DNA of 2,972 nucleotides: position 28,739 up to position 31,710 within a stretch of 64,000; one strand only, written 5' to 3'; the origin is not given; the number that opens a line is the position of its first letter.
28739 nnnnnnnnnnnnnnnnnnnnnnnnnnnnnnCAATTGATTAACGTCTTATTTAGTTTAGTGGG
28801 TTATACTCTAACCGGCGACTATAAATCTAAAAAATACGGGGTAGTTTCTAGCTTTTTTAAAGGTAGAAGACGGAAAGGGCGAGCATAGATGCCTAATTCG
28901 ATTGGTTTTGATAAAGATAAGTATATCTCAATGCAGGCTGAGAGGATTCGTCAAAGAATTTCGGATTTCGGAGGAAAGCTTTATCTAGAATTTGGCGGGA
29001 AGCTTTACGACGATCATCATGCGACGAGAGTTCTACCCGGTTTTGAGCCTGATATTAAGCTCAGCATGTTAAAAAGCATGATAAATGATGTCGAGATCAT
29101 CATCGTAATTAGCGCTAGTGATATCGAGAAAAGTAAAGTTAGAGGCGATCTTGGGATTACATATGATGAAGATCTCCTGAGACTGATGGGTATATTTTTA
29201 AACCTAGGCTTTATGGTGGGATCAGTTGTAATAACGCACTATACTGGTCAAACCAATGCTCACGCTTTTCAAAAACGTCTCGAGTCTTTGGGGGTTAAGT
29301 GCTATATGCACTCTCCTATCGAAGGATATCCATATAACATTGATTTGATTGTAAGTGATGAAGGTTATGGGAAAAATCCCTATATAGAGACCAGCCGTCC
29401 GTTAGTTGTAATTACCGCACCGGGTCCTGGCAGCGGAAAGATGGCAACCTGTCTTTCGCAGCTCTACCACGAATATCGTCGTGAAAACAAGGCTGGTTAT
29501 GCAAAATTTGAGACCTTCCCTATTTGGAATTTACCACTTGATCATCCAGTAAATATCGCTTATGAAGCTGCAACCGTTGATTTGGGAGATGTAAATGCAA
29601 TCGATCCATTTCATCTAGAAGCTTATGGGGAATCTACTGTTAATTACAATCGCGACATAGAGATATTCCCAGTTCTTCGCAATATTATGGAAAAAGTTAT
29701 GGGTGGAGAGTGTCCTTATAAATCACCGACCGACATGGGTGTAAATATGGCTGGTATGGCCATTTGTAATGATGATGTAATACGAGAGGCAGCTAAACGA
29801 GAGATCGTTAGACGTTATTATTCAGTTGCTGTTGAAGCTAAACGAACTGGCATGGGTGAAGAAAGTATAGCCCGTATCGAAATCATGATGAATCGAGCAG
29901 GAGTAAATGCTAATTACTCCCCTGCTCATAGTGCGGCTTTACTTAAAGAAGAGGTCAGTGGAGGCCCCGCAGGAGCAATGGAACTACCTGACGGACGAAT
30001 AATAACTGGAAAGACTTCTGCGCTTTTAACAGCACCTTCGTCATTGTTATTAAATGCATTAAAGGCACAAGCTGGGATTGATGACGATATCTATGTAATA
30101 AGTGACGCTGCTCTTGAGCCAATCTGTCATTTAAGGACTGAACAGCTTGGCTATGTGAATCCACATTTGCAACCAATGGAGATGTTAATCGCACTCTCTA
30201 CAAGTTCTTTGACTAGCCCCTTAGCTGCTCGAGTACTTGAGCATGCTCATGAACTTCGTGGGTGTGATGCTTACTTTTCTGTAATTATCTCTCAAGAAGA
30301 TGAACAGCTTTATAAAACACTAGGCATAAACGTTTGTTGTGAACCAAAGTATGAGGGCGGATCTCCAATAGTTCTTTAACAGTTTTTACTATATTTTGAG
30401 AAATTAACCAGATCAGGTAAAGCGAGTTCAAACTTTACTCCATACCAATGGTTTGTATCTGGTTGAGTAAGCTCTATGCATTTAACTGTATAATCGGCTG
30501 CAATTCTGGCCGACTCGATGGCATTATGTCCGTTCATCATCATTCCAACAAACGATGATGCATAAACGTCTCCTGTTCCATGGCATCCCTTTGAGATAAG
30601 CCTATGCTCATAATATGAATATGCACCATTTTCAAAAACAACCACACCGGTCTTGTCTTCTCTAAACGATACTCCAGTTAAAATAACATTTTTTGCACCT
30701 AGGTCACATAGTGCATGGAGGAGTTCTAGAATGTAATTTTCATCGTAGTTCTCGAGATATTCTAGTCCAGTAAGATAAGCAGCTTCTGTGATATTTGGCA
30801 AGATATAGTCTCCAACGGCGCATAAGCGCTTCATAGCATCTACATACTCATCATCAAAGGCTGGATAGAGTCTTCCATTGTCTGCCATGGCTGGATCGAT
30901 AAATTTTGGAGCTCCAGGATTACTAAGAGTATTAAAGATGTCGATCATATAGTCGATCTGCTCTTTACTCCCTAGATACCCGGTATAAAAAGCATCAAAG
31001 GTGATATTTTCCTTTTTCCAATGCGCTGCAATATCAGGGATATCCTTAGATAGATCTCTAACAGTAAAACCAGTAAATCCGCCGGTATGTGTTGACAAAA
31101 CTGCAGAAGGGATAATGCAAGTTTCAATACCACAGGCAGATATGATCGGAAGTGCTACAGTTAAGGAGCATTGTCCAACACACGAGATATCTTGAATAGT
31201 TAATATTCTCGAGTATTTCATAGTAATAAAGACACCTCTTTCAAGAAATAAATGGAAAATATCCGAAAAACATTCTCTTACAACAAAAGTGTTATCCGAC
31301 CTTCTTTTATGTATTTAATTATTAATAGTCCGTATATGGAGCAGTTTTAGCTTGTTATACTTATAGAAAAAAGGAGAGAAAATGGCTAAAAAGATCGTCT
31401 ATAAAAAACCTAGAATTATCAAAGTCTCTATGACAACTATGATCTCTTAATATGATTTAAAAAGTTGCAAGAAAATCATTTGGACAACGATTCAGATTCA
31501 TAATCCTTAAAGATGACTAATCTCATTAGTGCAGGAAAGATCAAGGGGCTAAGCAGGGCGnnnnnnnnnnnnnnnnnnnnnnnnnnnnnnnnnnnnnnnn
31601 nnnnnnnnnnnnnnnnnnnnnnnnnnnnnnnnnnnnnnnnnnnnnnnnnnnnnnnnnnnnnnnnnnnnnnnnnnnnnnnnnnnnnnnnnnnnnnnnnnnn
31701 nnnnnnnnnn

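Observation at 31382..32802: Minimal RiPP-like cassette: 22-aa peptide + radical SAM (twitch/SPASM-like) + discrete PqqD-like RRE, with a precursor that fits no known rSAM-RiPP chemistry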

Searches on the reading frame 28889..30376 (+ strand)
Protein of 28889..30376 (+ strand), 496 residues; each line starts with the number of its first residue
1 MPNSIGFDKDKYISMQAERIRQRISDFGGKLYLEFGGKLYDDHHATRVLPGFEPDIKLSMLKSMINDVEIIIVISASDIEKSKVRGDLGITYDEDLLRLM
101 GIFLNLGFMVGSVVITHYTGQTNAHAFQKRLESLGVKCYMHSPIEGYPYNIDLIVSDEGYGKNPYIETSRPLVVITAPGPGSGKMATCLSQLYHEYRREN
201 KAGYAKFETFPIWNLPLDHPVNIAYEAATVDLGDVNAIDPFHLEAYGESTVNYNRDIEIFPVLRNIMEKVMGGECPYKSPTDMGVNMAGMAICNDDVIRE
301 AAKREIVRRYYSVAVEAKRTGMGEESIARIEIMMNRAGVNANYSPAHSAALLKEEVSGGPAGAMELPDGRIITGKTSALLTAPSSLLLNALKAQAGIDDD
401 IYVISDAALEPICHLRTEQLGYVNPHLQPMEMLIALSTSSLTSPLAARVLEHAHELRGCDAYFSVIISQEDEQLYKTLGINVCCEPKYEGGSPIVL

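Call 7: search_protein_families(library=pfam, proteins=[window:28889-30376:+], max_evalue=0.001)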
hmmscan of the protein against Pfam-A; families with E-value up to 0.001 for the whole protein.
window:28889-30376:+ (496 aa): 2 families
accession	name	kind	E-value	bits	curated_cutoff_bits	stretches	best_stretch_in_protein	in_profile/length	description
PF08903.17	DUF1846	-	8.1e-172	571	27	1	5-337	1-332/333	Domain of unknown function DUF1846, N-terminal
PF20921.3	DUF1846_C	-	8.3e-54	181.9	27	1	344-489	3-148/153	Domain of unknown function DUF1846, C-terminal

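Call 78: search_protein_families(library=ncbifam, proteins=[window:28889-30376:+], max_evalue=1e-10)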
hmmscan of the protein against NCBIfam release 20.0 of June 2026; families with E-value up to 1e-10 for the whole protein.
window:28889-30376:+ (496 aa): 1 family
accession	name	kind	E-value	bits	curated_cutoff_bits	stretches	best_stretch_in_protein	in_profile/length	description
NF010184.0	PRK13663.1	equivalog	1e-228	759.9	631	1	4-489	3-487/494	hypothetical protein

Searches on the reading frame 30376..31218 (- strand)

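Call 7: search_protein_families(library=pfam, proteins=[window:30376-31218:-], max_evalue=0.001)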
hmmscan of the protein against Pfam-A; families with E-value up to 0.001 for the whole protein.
window:30376-31218:- (280 aa): 2 families
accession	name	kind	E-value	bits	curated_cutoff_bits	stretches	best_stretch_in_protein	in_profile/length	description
PF08543.17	Phos_pyr_kin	-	2.1e-20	73.6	27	1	27-259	16-242/246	Phosphomethylpyrimidine kinase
PF00294.29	PfkB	-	3e-05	23.9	25.8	1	121-241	169-283/302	pfkB family carbohydrate kinase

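Call 78: search_protein_families(library=ncbifam, proteins=[window:30376-31218:-], max_evalue=1e-10)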
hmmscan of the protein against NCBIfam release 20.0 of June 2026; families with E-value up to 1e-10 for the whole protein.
window:30376-31218:- (280 aa): 8 families
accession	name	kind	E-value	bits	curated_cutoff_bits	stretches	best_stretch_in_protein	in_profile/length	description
NF005491.0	PRK07105.1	equivalog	3.4e-77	259.6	231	1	3-271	6-278/286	pyridoxamine kinase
TIGR00097.1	HMP-P_kinase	equivalog_domain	6.3e-17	61.7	204.95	1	69-249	63-239/254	bifunctional hydroxymethylpyrimidine kinase/phosphomethylpyrimidine kinase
NF004398.0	PRK05756.1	equivalog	4.6e-16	59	292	1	4-242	4-248/287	pyridoxal kinase PdxY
NF006034.0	PRK08176.1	equivalog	3.7e-15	55.9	342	1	5-253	18-269/283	pyridoxine/pyridoxal/pyridoxamine kinase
NF006346.0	PRK08573.1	equivalog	1.4e-14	53.7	528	1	53-249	53-245/450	bifunctional hydroxymethylpyrimidine kinase/phosphomethylpyrimidine kinase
TIGR00687.1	pyridox_kin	equivalog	2.1e-14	53.6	144.5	1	3-238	3-245/288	pyridoxal kinase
NF009078.0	PRK12413.1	equivalog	4.3e-11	42.9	225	1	70-250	67-242/253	bifunctional hydroxymethylpyrimidine kinase/phosphomethylpyrimidine kinase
NF011301.0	PRK14713.1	equivalog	5e-11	42.1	512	1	22-248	41-262/534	bifunctional hydroxymethylpyrimidine kinase/phosphomethylpyrimidine kinase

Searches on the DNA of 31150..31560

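Call 66: search_rna_families(source=window, start=31150, end=31560, threshold=evalue, max_evalue=1)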
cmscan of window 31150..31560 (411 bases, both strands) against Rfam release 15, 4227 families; matches with E-value up to 1: 0.
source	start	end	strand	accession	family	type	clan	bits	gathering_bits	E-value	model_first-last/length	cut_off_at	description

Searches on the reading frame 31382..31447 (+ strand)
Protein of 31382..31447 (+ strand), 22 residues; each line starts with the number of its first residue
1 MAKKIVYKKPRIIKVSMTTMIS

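Call 3: search_protein_families(library=pfam, proteins=[window:31382-31447:+], max_evalue=1)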
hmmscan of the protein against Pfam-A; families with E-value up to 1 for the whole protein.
window:31382-31447:+ (22 aa): 0 families

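Call 4: search_protein_families(library=ncbifam, proteins=[window:31382-31447:+], max_evalue=1)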
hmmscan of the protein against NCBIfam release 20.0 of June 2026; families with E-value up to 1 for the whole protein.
window:31382-31447:+ (22 aa): 0 families

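Call 35: search_protein_families(library=ncbifam, proteins=[window:31382-31447:+], max_evalue=10)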
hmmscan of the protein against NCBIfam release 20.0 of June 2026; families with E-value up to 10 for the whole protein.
seq(22 aa): 0 families
